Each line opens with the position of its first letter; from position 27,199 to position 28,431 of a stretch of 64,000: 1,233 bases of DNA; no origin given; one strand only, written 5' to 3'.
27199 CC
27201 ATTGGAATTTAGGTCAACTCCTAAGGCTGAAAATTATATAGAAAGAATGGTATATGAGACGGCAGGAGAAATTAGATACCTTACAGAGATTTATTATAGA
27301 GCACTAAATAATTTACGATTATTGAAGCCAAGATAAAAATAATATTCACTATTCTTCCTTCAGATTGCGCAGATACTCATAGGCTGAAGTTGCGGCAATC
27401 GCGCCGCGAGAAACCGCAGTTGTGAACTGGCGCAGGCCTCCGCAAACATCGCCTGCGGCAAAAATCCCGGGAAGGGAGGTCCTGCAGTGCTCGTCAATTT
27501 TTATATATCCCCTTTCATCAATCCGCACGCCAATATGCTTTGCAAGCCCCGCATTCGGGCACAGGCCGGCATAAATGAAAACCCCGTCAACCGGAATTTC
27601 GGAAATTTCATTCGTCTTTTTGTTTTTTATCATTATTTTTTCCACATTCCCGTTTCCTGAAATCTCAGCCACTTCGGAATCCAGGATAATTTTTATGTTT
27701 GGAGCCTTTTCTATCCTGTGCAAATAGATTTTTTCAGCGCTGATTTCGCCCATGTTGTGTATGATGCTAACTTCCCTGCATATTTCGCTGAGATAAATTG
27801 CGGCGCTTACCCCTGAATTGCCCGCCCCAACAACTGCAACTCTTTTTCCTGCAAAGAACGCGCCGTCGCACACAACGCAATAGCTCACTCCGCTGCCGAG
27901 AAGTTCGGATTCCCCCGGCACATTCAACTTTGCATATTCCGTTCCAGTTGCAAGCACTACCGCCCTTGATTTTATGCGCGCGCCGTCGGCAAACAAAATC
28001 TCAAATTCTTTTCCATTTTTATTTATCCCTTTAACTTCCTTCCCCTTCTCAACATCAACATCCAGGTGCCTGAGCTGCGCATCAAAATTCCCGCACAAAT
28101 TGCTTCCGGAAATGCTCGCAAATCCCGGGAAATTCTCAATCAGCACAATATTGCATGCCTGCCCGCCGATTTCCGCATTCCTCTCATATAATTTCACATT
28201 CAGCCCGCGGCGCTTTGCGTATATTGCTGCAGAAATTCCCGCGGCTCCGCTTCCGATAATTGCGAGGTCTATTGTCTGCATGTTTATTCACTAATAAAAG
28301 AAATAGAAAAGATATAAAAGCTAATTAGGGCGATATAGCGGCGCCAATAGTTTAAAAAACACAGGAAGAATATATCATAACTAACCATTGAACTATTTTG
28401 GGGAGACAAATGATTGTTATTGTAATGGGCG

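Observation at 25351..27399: vapBC-like pair next to a 1.25-kb insertion bracketed by a duplicated trxB 3' end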

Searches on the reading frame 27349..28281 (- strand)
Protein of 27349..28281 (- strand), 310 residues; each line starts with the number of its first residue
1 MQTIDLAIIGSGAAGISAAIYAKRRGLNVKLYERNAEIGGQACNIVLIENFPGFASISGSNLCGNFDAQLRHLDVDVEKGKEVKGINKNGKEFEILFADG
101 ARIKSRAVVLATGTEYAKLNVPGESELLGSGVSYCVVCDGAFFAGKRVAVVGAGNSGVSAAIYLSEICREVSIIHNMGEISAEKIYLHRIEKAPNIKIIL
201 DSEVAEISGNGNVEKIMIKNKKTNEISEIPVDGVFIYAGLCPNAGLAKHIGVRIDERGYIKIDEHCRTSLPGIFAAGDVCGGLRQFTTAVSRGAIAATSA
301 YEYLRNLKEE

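Call 7: search_protein_families(library=pfam, proteins=[window:27349-28281:-], max_evalue=0.01)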
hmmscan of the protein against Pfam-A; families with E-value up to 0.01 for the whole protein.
window:27349-28281:- (310 aa): 19 families
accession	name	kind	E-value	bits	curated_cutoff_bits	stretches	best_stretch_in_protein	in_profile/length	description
PF07992.20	Pyr_redox_2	-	5e-53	180.9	26.1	1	5-293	2-291/291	Pyridine nucleotide-disulphide oxidoreductase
PF13738.12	Pyr_redox_3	-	1.1e-24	87.6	30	1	68-277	89-305/305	Pyridine nucleotide-disulphide oxidoreductase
PF00070.33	Pyr_redox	-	3.9e-17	63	22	2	147-219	1-80/82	Pyridine nucleotide-disulphide oxidoreductase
PF01266.30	DAO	-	1.9e-13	51.1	27.9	1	5-40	1-37/353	FAD dependent oxidoreductase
PF03486.20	HI0933_like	-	8.9e-13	48.7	50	1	5-39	2-36/244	HI0933-like protein Rossmann domain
PF01134.28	GIDA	-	1.4e-12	47.8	22.1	1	5-44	1-41/391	Glucose inhibited division protein A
PF13450.12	NAD_binding_8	-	1.5e-11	44.8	21.9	1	8-45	1-38/68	NAD(P)-binding Rossmann-like domain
PF12831.13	FAD_oxidored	-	9.1e-11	42.1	27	1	5-45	1-41/416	FAD dependent oxidoreductase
PF00890.30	FAD_binding_2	-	2.4e-10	40.7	20.4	1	5-41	1-37/414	FAD binding domain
PF01946.23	Thi4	-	7.7e-08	32.3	26.2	1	4-41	18-56/235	Thi4 family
PF13454.12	NAD_binding_9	-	9e-08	32.7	21.8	0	75-114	116-154/155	FAD-NAD(P)-binding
PF13434.12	Lys_Orn_oxgnase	-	8.6e-05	22.3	21.3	0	72-161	107-204/339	L-lysine 6-monooxygenase/L-ornithine 5-monooxygenase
PF01210.29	NAD_Gly3P_dh_N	-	0.00012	22.5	23.1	0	148-190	2-43/158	NAD-dependent glycerol-3-phosphate dehydrogenase N-terminus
PF00743.25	FMO-like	-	0.00018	20.5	22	0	141-178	179-216/532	Flavin-binding monooxygenase-like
PF01262.27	AlaDh_PNT_C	-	0.00033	20.6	23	0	6-38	31-63/214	Alanine dehydrogenase/PNT, C-terminal domain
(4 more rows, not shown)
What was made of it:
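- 27349..28281 (-): trxB (thioredoxin reductase, 310 aa), the integration target. It is left intact by the insertion. Call 7 (Pyr_redox_2, E 5e-53).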

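Call 12: find_related_loci(query=window:27349-28281:-, collection=genome_contigs, flank=8000)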
Query window:27349-28281:- (310 aa) in genome_contigs; peptide patterns used: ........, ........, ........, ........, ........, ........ (x = any residue, [..] = any of these).
167 stretches matched a pattern; 11 encode a relative of the query (tblastn E <= 1e-3); 11 distinct loci.
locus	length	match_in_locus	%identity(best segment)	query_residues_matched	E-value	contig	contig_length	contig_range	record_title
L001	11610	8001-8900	40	5-305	7e-61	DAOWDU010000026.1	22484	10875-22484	MAG TPA_asm: bacterium isolate CSMAG_1921 CSMAG_1921_k141_927979_length_22484_cov_31.9547, whole genome shotgun sequence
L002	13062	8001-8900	40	5-305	2e-59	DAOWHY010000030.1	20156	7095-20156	MAG TPA_asm: Candidatus Moraniibacteriota bacterium isolate CSMAG_2029 CSMAG_2029_k141_1632693_length_20156_cov_17.0000,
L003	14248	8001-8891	40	5-307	3e-57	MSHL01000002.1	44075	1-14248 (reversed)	MAG: Ruminococcus sp. Zagget11 zag_T1_merged_singles_contig_10427, whole genome shotgun sequence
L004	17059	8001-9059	33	1-305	7e-53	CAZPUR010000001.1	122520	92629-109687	MAG TPA_asm: uncultured Pseudomonadales bacterium isolate binchicken_co34_574 genome assembly, contig: NODE_90_length_12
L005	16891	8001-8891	36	4-304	2e-46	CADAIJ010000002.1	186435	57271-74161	MAG: uncultured Erysipelotrichaceae bacterium isolate RUG13318 genome assembly, contig: RUG13318_asm_2, whole genome sho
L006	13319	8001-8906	38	1-304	4e-62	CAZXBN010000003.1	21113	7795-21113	MAG TPA_asm: uncultured Candidatus Saccharibacteria bacterium isolate binchicken_co13_450 genome assembly, contig: NODE_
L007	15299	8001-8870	35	5-297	3e-39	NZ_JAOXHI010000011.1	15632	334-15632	Mycoplasma enhydrae strain 6803-13 NODE_11_length_15632_cov_419.794066, whole genome shotgun sequence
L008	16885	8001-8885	33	1-299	1e-38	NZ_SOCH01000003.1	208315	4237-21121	Metamycoplasma hyosynoviae strain ATCC 25591 Ga0052887_scaffold00002.2, whole genome shotgun sequence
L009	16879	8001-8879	34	5-305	2e-38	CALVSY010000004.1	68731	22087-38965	MAG: uncultured Bacilli bacterium isolate BRZ_GH__bin20 genome assembly, contig: BRZ_GH__NODE_389_length_68731_cov_9.203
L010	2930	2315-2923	41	5-210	2e-38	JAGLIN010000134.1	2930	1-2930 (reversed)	MAG: Candidatus Parcubacteria bacterium isolate RS_2_6 ROV157_2.bin.6.fa_134, whole genome shotgun sequence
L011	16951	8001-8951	24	5-298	1e-6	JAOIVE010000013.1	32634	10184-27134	Rickettsiales bacterium isolate AM-377-L16 AM-377-L16_NODE_13, whole genome shotgun sequence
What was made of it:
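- Tried and rejected: genome_contigs scan with TrxR: it found only distant bacterial relatives, at most 41% identical (call 12), and was of no use for empty sites.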

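Call 21: find_related_loci(query=window:27349-28281:-, collection=metagenome_contigs, flank=6000)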
Query window:27349-28281:- (310 aa) in metagenome_contigs; peptide patterns used: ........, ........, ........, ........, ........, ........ (x = any residue, [..] = any of these).
228 stretches matched a pattern; 11 encode a relative of the query (tblastn E <= 1e-3); 11 distinct loci.
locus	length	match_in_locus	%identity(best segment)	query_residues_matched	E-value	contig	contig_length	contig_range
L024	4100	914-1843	95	1-310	0e+0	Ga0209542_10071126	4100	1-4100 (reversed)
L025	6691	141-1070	94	1-310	0e+0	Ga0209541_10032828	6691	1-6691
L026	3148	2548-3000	94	1-151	2e-91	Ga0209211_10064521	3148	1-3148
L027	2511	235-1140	38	1-304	3e-63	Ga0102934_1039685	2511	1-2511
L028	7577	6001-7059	33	1-305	3e-53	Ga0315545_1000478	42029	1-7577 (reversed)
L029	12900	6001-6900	35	8-308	1e-50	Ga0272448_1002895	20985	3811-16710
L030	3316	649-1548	35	8-308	4e-50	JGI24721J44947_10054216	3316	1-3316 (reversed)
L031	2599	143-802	39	93-306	4e-47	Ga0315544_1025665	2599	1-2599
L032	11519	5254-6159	36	5-307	7e-58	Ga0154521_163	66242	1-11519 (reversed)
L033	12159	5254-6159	36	5-307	7e-58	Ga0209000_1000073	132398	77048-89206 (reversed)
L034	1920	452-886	32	144-282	2e-7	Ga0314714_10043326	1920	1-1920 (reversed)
